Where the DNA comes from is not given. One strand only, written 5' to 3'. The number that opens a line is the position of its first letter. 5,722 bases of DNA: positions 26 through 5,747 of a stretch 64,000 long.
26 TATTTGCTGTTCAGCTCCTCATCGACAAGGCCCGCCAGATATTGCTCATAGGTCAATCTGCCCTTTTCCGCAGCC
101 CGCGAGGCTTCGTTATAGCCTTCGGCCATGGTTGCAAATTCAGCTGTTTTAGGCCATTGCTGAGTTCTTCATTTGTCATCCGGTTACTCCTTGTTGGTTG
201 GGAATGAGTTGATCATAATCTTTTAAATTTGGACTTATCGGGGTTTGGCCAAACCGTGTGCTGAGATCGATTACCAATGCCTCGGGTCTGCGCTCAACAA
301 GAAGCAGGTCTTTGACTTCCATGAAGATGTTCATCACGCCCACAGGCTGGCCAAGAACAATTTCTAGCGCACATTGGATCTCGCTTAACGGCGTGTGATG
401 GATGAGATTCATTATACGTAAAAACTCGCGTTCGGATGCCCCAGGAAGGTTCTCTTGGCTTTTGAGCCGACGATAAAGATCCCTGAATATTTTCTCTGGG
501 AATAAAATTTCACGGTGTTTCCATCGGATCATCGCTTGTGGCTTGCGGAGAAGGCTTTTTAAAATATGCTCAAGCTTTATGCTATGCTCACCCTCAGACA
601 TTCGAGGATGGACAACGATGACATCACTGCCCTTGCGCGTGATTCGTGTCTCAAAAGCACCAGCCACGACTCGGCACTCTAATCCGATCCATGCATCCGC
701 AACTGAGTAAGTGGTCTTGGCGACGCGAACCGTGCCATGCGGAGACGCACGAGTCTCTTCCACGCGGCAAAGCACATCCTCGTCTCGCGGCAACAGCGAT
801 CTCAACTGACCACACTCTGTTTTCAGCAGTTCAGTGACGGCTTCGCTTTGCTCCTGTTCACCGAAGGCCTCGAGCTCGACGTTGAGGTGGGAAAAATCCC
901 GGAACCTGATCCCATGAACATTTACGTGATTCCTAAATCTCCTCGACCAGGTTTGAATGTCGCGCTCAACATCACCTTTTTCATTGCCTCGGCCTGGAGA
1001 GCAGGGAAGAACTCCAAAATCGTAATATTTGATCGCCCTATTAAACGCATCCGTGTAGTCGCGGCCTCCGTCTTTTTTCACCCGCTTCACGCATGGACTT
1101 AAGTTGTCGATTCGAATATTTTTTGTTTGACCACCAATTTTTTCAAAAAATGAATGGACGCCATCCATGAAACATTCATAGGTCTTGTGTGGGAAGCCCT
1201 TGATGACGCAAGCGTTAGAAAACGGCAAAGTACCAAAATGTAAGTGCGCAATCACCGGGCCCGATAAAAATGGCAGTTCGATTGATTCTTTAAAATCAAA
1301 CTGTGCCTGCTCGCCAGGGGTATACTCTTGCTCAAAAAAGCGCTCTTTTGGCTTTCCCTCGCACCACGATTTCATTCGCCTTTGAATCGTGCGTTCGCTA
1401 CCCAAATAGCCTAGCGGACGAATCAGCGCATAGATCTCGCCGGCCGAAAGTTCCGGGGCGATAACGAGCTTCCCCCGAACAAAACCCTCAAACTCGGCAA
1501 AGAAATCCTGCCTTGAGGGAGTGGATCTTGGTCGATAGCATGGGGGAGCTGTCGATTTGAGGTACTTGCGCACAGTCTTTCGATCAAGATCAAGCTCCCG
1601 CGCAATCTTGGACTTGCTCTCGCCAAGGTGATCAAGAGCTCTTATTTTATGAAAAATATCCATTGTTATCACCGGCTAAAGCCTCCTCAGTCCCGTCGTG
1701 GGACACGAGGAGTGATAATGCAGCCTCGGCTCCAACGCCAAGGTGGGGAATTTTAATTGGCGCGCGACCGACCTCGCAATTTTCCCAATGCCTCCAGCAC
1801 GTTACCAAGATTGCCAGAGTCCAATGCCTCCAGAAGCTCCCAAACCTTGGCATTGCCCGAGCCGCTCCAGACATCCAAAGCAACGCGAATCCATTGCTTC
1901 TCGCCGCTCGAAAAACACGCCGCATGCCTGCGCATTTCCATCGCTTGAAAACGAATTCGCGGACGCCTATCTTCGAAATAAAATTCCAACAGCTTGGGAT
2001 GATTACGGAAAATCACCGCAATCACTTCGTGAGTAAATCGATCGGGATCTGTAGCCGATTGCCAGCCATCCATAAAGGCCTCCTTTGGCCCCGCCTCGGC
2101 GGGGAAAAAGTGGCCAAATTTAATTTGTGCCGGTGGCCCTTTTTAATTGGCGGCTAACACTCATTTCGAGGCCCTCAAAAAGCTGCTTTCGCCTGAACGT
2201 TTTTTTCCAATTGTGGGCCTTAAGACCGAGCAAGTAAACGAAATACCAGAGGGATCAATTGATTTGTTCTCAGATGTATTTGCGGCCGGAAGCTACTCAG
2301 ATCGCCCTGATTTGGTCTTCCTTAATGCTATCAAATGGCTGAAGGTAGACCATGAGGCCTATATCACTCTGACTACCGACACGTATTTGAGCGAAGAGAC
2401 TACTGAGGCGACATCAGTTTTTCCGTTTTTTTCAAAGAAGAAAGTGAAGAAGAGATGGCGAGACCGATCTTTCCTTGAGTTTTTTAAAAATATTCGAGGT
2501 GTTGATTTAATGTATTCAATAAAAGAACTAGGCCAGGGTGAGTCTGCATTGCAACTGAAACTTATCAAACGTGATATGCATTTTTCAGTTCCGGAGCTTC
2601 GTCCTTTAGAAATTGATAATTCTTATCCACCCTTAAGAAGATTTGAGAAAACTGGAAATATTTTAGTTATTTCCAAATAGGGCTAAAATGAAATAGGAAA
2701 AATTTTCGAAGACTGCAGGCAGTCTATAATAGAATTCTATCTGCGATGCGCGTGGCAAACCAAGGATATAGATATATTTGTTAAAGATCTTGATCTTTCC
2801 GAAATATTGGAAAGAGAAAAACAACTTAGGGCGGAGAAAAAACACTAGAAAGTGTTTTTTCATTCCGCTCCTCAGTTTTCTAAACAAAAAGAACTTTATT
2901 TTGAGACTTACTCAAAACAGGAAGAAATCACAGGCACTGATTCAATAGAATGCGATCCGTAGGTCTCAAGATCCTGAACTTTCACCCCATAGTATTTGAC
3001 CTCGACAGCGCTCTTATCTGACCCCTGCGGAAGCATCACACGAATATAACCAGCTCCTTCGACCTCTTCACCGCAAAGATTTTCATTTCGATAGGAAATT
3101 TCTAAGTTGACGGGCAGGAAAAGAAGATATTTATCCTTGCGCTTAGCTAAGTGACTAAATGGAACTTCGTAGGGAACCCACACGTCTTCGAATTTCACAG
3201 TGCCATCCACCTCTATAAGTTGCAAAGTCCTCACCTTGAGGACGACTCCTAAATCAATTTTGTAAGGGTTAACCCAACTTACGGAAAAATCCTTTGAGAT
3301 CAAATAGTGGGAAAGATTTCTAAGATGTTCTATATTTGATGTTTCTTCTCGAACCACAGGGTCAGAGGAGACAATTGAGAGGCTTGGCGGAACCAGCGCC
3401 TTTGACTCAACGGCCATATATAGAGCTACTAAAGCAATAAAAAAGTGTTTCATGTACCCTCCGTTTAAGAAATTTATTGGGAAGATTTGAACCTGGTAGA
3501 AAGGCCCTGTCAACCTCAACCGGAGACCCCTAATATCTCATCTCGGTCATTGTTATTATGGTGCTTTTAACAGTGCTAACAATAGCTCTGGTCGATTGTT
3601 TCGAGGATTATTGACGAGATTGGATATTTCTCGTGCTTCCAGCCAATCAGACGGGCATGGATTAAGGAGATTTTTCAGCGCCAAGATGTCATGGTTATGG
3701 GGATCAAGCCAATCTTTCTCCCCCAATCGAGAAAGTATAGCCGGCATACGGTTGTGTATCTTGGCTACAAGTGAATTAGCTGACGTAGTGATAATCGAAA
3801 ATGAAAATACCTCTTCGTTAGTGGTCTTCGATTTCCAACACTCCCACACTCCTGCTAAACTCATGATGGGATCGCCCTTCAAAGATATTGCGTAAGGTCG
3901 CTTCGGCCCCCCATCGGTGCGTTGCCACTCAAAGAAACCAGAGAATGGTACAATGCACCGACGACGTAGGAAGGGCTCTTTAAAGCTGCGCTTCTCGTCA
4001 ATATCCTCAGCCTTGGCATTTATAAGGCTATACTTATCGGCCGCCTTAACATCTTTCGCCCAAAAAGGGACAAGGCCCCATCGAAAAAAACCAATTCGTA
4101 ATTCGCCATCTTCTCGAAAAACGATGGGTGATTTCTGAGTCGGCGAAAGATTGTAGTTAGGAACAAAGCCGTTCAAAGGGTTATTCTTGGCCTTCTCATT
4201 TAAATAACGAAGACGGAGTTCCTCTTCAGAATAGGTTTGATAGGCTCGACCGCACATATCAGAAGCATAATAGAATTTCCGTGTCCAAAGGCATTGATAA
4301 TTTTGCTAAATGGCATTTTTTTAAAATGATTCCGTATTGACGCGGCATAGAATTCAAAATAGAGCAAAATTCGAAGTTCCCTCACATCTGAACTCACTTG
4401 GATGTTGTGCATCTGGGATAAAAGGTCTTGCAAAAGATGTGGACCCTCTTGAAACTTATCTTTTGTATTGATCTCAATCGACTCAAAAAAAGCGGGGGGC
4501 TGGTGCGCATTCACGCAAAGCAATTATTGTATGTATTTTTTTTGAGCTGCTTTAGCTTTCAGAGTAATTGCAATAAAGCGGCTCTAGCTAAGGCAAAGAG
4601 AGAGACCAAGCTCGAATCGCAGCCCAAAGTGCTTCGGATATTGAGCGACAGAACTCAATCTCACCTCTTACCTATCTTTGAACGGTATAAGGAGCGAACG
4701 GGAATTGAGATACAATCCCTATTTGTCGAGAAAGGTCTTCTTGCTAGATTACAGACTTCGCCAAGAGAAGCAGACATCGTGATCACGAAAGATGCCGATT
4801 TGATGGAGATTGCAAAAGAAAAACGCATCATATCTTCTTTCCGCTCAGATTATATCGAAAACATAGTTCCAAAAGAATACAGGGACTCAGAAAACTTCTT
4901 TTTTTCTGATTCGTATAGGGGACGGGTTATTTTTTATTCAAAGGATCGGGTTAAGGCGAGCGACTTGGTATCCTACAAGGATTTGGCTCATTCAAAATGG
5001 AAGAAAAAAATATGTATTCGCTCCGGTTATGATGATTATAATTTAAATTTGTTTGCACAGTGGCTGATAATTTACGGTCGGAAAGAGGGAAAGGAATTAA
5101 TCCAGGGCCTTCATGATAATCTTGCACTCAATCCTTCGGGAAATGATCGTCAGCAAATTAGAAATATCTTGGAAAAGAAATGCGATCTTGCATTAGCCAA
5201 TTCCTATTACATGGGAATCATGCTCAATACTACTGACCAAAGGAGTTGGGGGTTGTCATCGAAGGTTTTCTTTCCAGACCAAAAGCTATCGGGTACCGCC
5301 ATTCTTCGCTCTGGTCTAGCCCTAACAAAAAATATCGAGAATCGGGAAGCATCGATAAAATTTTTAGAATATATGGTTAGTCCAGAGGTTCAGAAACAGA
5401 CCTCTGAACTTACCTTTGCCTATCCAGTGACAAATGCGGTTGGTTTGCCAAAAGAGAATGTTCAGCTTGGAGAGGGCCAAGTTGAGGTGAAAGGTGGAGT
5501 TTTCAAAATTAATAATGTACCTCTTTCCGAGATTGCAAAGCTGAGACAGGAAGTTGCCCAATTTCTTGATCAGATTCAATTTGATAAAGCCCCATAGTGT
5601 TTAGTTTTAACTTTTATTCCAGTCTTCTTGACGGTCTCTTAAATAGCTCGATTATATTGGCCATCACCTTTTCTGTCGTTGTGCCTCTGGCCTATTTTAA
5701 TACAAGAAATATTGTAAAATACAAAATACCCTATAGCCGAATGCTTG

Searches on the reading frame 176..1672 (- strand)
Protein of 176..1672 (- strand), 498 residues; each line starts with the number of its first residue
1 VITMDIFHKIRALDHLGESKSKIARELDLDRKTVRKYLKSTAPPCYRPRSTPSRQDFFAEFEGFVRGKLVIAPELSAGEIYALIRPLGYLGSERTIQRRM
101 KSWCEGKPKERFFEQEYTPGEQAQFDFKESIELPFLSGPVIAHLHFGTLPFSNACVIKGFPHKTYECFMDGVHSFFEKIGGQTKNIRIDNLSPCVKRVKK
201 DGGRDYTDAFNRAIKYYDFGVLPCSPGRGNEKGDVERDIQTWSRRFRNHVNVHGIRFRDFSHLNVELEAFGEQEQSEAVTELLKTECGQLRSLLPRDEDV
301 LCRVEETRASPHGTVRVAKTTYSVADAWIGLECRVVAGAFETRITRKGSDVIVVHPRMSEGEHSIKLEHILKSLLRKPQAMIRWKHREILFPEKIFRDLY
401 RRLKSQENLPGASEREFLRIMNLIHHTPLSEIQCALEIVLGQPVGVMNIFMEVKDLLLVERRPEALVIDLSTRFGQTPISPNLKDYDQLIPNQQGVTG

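Call 26: search_protein_families(library=pfam, proteins=[window:176-1672:-], max_evalue=0.00001)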
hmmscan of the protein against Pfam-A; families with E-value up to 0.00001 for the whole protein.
window:176-1672:- (498 aa): 1 family
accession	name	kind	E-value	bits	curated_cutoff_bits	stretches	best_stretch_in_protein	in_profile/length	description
PF22483.2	Mu-transpos_C_2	-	8.6e-07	29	27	1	298-360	5-66/73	Mu transposase, C-terminal domain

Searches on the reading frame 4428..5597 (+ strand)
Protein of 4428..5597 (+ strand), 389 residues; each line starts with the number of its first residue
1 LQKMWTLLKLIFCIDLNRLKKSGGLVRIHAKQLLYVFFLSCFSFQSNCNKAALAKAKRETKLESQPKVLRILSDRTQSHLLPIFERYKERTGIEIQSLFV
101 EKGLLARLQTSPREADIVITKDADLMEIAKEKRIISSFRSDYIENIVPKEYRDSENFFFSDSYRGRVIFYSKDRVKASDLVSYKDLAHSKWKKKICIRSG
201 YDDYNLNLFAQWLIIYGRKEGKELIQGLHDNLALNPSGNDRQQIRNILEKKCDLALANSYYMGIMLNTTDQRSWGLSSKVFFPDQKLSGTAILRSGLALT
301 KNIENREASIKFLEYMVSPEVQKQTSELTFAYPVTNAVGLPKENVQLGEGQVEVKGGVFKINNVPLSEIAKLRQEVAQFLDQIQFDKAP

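Call 26: search_protein_families(library=pfam, proteins=[window:4428-5597:+], max_evalue=0.00001)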
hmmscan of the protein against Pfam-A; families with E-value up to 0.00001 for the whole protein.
window:4428-5597:+ (389 aa): 4 families
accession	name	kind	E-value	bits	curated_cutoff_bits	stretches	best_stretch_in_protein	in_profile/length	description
PF13343.11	SBP_bac_6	-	1.2e-12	48.2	24.6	1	115-338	4-223/245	Bacterial extracellular solute-binding protein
PF01547.30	SBP_bac_1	-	5.7e-08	33.5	26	1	83-323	13-307/307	Bacterial extracellular solute-binding protein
PF13416.11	SBP_bac_8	-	1.8e-07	31.7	27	0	86-343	5-270/279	Bacterial extracellular solute-binding protein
PF13531.11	SBP_bac_11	-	9.1e-07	29.3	25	1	83-323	16-219/227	Bacterial extracellular solute-binding protein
